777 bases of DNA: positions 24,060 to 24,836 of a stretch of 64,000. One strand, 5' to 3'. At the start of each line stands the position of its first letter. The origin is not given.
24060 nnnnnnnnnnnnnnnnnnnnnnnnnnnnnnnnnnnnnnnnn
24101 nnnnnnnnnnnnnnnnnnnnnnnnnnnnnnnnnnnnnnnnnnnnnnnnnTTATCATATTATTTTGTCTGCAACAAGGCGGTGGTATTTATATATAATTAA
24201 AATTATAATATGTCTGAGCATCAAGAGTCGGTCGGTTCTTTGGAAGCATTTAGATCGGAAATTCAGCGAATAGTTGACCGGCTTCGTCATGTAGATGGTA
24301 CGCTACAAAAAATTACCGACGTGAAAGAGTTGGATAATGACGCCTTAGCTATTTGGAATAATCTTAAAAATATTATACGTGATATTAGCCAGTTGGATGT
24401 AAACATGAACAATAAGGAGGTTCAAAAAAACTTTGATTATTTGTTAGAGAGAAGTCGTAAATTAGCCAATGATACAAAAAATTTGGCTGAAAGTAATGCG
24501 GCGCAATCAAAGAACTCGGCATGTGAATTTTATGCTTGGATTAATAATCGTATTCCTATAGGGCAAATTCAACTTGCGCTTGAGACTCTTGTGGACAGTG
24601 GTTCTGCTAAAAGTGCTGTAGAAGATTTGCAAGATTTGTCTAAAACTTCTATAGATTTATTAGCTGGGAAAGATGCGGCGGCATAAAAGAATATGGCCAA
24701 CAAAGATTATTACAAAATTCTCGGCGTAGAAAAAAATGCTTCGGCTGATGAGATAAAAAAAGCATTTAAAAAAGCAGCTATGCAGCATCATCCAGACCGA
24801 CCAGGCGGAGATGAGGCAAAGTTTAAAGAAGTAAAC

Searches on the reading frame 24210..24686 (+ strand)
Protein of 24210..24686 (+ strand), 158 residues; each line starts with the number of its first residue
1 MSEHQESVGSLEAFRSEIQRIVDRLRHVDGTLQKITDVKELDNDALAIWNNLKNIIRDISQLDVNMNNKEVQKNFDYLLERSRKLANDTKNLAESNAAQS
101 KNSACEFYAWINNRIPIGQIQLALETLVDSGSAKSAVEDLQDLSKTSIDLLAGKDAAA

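Call 3: search_protein_families(library=pfam, proteins=[window:24210-24686:+], max_evalue=1)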
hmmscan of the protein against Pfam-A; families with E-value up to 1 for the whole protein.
window:24210-24686:+ (158 aa): 4 families
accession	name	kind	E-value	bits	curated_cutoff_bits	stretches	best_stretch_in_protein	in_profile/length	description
PF14257.11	DUF4349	-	0.013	15.3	27.7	1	73-152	14-92/213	Domain of unknown function (DUF4349)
PF18052.6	Rx_N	-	0.056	14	27.7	1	6-60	15-69/93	Rx N-terminal domain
PF12998.12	ING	-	0.083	13.9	23.9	1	10-87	8-75/102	Inhibitor of growth proteins N-terminal histone-binding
PF23263.1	C8-3_MUC4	-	0.15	11.8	25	1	75-100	23-48/50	Mucin-4-like C8-3 domain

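Call 4: search_protein_families(library=ncbifam, proteins=[window:24210-24686:+], max_evalue=1)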
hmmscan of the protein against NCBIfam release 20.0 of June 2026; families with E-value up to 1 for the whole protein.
window:24210-24686:+ (158 aa): 0 families

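Call 8: search_protein_families(library=phrogs, proteins=[window:24210-24683:+], max_evalue=1)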
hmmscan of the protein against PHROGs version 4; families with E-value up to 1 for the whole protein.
window:24210-24683:+ (158 aa): 4 families
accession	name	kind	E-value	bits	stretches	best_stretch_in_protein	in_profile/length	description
phrog_3218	-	head and packaging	0.031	15.1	1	39-104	68-135/152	terminase small subunit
phrog_7567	-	unknown function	0.053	13.2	1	15-89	269-341/434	-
phrog_12959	-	unknown function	0.073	13.3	1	37-137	89-184/274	-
phrog_12890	-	unknown function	0.44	11.4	0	47-89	9-51/150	-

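Call 14: list_cluster_members(proteins=[P0001, window:24210-24683:+])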
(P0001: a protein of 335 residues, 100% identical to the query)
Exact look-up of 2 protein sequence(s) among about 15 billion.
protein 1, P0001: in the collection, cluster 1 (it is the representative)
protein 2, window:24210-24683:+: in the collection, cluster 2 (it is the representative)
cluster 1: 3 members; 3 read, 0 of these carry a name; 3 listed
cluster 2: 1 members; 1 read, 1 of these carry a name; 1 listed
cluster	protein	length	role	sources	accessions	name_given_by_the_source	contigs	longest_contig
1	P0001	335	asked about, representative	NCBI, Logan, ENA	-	-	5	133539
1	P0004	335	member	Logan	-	-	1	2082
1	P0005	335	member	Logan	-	-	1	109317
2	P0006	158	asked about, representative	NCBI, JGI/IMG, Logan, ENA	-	hypothetical protein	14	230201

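Call 62: search_protein_families(library=padloc, proteins=[window:24210-24683:+], max_evalue=1)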
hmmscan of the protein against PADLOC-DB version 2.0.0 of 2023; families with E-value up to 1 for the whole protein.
window:24210-24683:+ (158 aa): 2 families
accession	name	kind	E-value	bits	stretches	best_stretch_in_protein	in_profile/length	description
PDLC00459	JetA1|JetA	-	0.00084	16.4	1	15-102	156-249/486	DUF3375 domain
PDLC02811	DpdB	-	0.0033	14.3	1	6-68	305-360/370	DpdB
